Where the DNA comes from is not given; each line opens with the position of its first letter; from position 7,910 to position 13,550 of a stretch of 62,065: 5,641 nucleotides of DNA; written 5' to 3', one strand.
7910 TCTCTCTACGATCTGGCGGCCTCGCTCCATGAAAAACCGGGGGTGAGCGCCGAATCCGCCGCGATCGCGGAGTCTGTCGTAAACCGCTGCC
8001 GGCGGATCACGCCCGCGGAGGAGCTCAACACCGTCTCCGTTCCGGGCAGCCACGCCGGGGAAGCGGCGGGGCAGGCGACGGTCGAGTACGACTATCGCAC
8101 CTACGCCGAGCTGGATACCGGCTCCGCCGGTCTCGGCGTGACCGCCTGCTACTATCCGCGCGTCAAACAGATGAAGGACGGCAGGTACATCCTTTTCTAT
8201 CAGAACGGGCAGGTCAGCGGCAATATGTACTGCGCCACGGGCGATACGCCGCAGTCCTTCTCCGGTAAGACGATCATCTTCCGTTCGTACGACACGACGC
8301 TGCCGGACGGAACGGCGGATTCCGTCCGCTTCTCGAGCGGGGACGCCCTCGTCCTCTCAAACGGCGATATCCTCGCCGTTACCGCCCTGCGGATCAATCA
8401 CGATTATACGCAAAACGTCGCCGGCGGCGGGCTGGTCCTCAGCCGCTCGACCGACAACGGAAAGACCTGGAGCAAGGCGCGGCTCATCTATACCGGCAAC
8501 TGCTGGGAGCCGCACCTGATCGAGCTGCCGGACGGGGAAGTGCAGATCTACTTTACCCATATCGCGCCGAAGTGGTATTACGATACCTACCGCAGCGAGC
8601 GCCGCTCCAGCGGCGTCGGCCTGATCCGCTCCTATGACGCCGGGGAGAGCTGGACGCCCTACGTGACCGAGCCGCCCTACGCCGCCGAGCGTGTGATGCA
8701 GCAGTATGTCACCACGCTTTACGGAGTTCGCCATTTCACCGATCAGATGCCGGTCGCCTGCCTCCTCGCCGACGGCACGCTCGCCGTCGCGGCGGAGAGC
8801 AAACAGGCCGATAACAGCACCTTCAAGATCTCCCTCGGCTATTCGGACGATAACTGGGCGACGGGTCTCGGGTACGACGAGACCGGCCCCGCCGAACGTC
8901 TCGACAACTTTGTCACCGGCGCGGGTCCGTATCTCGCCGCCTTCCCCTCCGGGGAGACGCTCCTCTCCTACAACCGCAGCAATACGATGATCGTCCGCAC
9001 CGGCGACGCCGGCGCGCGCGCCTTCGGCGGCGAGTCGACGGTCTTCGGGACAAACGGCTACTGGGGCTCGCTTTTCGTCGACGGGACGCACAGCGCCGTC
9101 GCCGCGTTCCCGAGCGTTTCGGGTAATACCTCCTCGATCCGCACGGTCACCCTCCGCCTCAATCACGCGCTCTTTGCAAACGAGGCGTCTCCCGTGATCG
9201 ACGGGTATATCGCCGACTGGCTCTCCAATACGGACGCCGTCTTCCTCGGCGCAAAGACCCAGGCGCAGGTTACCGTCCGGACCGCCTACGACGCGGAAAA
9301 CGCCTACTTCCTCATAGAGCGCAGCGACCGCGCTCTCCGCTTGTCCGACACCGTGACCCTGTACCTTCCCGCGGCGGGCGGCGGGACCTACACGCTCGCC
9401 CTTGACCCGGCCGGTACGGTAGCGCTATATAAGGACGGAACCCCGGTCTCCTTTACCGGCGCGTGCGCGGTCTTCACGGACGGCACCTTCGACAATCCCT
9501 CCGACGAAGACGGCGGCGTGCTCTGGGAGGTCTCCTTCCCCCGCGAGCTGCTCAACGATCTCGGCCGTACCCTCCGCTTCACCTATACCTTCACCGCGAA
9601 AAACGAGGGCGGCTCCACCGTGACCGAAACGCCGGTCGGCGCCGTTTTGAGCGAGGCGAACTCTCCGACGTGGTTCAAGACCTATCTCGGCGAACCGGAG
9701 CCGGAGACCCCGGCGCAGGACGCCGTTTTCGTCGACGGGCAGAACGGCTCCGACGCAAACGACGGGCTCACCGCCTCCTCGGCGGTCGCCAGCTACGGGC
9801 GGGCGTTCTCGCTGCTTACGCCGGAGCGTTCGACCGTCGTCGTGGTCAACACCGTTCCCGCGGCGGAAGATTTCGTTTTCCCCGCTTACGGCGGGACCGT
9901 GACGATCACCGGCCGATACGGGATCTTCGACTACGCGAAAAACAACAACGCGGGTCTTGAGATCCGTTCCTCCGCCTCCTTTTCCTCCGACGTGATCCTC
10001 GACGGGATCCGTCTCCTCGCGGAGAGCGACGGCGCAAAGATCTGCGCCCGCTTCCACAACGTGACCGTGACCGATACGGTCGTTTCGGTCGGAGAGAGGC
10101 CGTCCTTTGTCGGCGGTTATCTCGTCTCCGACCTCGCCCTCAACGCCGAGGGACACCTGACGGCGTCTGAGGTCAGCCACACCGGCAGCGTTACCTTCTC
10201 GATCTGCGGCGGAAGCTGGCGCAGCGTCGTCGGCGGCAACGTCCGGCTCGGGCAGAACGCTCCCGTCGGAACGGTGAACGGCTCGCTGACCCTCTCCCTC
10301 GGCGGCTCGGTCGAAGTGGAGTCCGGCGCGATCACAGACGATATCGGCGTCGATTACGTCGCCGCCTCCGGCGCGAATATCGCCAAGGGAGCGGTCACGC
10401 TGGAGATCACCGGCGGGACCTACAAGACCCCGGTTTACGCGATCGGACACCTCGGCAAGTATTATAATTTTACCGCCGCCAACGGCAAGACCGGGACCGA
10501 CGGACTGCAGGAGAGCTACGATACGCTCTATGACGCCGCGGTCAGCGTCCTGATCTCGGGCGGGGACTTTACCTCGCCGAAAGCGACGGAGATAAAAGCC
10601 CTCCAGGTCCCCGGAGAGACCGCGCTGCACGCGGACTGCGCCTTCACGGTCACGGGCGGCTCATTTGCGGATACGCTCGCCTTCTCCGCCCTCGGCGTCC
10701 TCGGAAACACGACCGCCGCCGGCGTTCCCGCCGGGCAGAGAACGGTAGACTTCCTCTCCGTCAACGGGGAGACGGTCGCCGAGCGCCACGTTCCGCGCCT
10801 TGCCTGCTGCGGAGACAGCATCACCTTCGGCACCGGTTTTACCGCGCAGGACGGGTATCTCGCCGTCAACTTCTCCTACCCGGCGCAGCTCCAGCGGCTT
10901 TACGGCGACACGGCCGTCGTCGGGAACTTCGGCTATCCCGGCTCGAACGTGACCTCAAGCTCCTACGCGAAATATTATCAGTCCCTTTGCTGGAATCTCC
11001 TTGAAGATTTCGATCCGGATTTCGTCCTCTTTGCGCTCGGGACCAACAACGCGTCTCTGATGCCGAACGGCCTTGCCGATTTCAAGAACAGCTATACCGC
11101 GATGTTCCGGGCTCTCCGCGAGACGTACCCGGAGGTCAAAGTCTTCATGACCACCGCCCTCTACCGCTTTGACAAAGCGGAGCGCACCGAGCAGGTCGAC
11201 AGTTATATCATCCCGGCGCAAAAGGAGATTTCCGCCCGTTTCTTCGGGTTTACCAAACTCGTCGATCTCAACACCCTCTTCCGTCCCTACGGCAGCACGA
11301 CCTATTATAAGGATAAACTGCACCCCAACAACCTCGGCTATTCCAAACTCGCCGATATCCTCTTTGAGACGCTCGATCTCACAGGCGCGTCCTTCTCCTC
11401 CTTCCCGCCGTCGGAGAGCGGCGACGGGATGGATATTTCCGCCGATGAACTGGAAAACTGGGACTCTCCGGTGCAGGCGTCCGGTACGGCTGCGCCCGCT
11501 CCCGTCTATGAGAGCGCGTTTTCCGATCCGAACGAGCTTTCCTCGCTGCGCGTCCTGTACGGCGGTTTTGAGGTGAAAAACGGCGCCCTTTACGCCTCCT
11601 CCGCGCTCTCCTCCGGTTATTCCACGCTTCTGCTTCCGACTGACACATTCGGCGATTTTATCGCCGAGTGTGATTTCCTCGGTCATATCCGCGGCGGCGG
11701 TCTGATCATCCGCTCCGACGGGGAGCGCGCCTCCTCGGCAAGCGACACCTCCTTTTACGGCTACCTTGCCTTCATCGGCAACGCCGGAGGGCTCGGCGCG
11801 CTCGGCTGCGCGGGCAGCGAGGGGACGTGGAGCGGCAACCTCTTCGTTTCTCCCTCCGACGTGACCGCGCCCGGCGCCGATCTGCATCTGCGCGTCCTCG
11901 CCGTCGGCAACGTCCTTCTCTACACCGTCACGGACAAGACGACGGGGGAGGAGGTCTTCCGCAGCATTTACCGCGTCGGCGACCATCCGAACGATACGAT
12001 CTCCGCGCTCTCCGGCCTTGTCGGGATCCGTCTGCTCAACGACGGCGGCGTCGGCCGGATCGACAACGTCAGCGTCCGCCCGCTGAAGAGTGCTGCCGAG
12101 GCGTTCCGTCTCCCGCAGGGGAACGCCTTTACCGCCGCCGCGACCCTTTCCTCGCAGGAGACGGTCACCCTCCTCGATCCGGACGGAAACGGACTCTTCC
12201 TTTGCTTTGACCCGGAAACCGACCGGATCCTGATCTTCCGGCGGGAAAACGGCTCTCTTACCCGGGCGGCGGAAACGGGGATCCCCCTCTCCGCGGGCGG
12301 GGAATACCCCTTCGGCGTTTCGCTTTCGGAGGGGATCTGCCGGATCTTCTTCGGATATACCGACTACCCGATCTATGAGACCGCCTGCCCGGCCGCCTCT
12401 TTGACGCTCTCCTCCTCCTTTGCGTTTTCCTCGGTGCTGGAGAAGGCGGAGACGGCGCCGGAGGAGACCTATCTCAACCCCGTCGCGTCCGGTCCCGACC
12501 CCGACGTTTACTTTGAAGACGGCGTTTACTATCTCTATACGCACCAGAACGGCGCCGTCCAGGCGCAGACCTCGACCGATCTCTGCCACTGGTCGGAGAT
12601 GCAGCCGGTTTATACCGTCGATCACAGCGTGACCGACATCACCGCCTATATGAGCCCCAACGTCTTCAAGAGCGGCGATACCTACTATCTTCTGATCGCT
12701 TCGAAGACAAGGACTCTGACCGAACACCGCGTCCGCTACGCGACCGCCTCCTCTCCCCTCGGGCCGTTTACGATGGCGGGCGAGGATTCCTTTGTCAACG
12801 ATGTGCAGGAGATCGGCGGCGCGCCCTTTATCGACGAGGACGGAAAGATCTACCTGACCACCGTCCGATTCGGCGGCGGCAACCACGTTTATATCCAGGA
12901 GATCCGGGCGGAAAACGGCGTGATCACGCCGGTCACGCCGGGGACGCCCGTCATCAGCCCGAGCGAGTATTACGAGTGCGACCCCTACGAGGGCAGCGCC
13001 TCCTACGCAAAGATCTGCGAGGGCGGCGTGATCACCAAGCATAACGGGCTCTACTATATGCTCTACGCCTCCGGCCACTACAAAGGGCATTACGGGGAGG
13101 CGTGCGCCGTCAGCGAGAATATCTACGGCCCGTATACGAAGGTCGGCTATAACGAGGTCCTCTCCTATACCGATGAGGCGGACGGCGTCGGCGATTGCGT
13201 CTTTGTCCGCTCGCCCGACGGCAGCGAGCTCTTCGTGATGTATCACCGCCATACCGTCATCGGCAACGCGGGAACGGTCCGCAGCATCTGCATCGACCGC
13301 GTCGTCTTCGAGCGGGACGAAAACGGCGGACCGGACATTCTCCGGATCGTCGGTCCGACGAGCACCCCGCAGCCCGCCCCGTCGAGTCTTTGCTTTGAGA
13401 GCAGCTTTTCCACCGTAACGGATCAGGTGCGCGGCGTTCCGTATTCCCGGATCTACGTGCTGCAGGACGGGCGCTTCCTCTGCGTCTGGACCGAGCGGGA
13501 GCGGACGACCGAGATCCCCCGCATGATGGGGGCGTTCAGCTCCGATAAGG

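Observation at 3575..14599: Giant 3,674-aa secreted enzyme combining three Asp-box propellers, GH43, an SGNH esterase and three beta-helices in one polypeptide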

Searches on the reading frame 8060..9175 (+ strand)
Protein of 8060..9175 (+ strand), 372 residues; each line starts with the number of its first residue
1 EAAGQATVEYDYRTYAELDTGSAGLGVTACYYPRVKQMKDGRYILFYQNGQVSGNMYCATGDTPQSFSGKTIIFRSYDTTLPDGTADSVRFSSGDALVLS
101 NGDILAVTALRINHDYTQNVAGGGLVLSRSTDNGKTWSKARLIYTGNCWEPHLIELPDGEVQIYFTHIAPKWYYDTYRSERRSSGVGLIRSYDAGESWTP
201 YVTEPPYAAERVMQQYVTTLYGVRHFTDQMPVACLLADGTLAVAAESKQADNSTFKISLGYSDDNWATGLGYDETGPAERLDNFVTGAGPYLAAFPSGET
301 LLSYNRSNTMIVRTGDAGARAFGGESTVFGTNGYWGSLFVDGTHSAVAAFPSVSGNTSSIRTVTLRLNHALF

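Call 8: search_protein_families(library=pfam, proteins=[window:8090-9175:+], max_evalue=10)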
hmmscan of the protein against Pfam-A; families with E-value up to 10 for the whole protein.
window:8090-9175:+ (362 aa): 6 families
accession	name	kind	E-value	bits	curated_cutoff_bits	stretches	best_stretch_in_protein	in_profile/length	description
PF13088.12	BNR_2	-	1.9e-07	31.1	31.4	2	22-190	53-200/277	BNR repeat-like domain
PF02012.26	BNR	-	0.0029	17.8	27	2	119-129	2-12/12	BNR/Asp-box repeat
PF21471.3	Reelin_subrepeat-B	-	0.013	15.8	27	1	109-145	54-90/127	Reelin subrepeat B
PF03174.19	CHB_HEX_C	-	0.023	15.1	23.6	1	105-129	25-49/76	Chitobiase/beta-hexosaminidase C-terminal domain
PF00055.23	Laminin_N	-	0.074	12.9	25.9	1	114-140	108-133/233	Laminin N-terminal (Domain VI)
PF07661.19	MORN_2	-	3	8.8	29.6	1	29-42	1-14/22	MORN repeat variant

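Call 107: search_solved_structures(query=window:8060-9175:+, max_evalue=10)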
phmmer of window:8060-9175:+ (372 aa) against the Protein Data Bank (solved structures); distinct sequences matched with E-value up to 10: 34.
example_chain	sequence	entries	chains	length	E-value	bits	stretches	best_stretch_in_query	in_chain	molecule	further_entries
8gn6_C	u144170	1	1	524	4.1e-06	29.4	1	73-174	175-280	Sialidase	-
8gn6_A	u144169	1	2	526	4.2e-06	29.4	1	73-174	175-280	Sialidase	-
8feb_A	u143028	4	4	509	7.5e-06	28.5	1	73-200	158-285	Sialidase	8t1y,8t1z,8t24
6myv_A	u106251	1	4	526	9.5e-06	28.2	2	124-199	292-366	Sialidase26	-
8t26_A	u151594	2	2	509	9.5e-06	28.2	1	73-200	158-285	Sialidase, putative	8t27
6mrv_B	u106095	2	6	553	1.1e-05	27.9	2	124-199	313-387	Sialidase26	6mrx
4bbw_A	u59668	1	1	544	1.3e-05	27.7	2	86-143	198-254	SIALIDASE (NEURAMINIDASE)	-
4xe9_A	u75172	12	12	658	1.7e-05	27.4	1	122-181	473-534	Sialidase B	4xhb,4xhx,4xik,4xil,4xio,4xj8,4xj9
4xog_A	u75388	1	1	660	1.7e-05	27.4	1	122-181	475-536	Sialidase B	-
4xyx_A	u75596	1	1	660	1.7e-05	27.3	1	122-181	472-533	Sialidase B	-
4xma_A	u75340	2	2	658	2e-05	27.2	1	122-181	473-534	Sialidase B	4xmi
2jkb_A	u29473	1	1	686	2e-05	27.1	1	122-181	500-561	SIALIDASE B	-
2vw0_A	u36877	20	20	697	2.2e-05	27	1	122-181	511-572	SIALIDASE B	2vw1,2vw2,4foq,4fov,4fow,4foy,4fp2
4q6k_A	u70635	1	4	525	0.00017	24.1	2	124-199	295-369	BNR/Asp-box repeat protein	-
9db6_A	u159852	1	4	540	0.0013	21.2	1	88-143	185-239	BNR/Asp-box repeat protein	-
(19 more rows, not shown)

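Call 108: search_solved_structures(query=window:8060-9175:+, max_evalue=0.00001, show_alignments=3)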
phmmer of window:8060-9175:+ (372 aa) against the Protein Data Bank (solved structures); distinct sequences matched with E-value up to 0.00001: 5.
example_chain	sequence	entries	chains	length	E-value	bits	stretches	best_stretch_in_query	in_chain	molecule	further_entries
8gn6_C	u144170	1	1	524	4.1e-06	29.4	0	73-174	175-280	Sialidase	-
8gn6_A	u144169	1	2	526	4.2e-06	29.4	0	73-174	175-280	Sialidase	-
8feb_A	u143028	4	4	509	7.5e-06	28.5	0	73-200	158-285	Sialidase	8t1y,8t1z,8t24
6myv_A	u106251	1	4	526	9.5e-06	28.2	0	124-199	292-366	Sialidase26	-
8t26_A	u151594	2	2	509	9.5e-06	28.2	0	73-200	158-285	Sialidase, putative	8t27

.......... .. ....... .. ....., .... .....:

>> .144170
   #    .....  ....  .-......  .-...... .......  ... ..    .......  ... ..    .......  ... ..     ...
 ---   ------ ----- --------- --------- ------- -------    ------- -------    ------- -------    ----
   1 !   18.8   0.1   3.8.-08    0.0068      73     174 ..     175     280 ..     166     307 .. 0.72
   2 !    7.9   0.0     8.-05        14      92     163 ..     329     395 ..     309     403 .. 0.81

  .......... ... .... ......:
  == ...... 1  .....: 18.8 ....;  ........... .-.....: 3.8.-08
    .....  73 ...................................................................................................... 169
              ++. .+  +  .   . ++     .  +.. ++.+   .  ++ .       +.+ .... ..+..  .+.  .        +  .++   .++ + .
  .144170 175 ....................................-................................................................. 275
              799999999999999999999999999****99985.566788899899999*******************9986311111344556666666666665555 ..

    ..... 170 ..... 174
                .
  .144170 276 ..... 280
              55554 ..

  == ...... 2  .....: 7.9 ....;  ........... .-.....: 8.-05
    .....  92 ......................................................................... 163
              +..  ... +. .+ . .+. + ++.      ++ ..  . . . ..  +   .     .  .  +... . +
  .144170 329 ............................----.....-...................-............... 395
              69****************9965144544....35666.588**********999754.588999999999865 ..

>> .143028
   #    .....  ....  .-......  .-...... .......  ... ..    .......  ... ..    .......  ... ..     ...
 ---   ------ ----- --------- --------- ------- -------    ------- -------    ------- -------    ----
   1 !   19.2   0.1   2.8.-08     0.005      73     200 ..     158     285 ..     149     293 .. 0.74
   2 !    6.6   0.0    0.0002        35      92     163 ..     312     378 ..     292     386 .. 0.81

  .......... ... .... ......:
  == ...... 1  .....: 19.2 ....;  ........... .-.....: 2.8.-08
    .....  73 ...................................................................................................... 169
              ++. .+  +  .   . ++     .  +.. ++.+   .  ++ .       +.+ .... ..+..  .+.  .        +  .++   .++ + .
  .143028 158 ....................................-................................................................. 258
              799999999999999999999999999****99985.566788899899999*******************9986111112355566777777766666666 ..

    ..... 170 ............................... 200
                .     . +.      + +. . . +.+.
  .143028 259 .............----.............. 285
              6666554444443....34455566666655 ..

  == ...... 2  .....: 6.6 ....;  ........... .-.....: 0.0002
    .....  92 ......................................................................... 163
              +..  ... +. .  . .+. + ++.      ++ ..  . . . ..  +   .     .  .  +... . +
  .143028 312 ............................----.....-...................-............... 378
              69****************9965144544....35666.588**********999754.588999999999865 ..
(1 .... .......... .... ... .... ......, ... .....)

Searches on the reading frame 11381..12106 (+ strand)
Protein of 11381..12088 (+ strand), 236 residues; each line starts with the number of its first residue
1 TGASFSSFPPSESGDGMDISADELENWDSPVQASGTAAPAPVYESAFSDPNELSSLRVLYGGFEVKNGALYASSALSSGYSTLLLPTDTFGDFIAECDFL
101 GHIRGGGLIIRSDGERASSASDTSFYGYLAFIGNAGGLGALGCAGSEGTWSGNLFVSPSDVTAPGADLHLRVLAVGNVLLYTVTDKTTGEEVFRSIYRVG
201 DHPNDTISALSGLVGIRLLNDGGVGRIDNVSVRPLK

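Call 8: search_protein_families(library=pfam, proteins=[window:11381-12088:+], max_evalue=10)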
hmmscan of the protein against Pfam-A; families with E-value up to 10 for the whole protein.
window:11381-12088:+ (236 aa): 0 families

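Call 58: search_solved_structures(query=A4, max_evalue=10)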
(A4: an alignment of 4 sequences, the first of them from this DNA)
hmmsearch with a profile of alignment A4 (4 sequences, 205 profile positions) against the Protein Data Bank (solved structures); distinct sequences matched with E-value up to 10: 6.
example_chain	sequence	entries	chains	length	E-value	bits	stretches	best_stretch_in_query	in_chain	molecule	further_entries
4jqt_A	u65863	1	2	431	0.2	14.4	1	26-82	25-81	putative glycosyl hydrolase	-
3w3e_A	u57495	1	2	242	0.63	12.8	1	82-116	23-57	Cotyledoneous yieldin-like protein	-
9jtp_A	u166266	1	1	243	1.2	11.9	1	82-117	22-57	Basic chitinase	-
9jtr_A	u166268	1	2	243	1.2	11.9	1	82-117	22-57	Basic chitinase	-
4mst_A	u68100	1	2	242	1.5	11.5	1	81-115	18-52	class I chitinase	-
7v92_A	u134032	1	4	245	1.9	11.2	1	82-115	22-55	GH19 Chitinase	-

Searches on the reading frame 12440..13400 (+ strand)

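Call 67: search_solved_structures(query=window:12440-13400:+, max_evalue=0.001, show_alignments=2)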
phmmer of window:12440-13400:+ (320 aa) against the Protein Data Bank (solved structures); distinct sequences matched with E-value up to 0.001: 11.
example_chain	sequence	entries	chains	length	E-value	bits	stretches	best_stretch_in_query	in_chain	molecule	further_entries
4qqs_A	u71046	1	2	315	5.6e-28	101.5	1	9-316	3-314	Glycoside hydrolase family 43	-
3kst_A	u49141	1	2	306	8.6e-15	58.2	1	14-271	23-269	Endo-1,4-beta-xylanase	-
6ms3_A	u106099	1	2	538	1e-08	38.2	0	191-247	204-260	Glycoside Hydrolase Family 43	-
6ms2_A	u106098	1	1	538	1e-08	38.2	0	191-247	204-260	Glycoside Hydrolase Family 43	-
4nov_A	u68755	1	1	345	1.9e-06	30.8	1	43-294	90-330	Xylosidase/arabinofuranosidase Xsa43E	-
9x3m_A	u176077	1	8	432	4.8e-06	29.4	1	44-294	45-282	Xylan 1,4-beta-xylosidase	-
8hcj_D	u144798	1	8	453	5.3e-06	29.3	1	44-294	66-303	Xylan 1,4-beta-xylosidase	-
5glk_A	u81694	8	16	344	3.1e-05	26.8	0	185-246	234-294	Glycoside hydrolase family 43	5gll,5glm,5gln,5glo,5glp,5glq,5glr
3qz4_A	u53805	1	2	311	0.00014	24.6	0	20-118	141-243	Endo-1,4-beta-xylanase D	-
5c0p_A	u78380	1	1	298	0.00027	23.7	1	20-241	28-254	Endo-arabinase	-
7jvh_A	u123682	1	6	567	0.00088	22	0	7-244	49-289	Glycoside Hydrolase Family 43_12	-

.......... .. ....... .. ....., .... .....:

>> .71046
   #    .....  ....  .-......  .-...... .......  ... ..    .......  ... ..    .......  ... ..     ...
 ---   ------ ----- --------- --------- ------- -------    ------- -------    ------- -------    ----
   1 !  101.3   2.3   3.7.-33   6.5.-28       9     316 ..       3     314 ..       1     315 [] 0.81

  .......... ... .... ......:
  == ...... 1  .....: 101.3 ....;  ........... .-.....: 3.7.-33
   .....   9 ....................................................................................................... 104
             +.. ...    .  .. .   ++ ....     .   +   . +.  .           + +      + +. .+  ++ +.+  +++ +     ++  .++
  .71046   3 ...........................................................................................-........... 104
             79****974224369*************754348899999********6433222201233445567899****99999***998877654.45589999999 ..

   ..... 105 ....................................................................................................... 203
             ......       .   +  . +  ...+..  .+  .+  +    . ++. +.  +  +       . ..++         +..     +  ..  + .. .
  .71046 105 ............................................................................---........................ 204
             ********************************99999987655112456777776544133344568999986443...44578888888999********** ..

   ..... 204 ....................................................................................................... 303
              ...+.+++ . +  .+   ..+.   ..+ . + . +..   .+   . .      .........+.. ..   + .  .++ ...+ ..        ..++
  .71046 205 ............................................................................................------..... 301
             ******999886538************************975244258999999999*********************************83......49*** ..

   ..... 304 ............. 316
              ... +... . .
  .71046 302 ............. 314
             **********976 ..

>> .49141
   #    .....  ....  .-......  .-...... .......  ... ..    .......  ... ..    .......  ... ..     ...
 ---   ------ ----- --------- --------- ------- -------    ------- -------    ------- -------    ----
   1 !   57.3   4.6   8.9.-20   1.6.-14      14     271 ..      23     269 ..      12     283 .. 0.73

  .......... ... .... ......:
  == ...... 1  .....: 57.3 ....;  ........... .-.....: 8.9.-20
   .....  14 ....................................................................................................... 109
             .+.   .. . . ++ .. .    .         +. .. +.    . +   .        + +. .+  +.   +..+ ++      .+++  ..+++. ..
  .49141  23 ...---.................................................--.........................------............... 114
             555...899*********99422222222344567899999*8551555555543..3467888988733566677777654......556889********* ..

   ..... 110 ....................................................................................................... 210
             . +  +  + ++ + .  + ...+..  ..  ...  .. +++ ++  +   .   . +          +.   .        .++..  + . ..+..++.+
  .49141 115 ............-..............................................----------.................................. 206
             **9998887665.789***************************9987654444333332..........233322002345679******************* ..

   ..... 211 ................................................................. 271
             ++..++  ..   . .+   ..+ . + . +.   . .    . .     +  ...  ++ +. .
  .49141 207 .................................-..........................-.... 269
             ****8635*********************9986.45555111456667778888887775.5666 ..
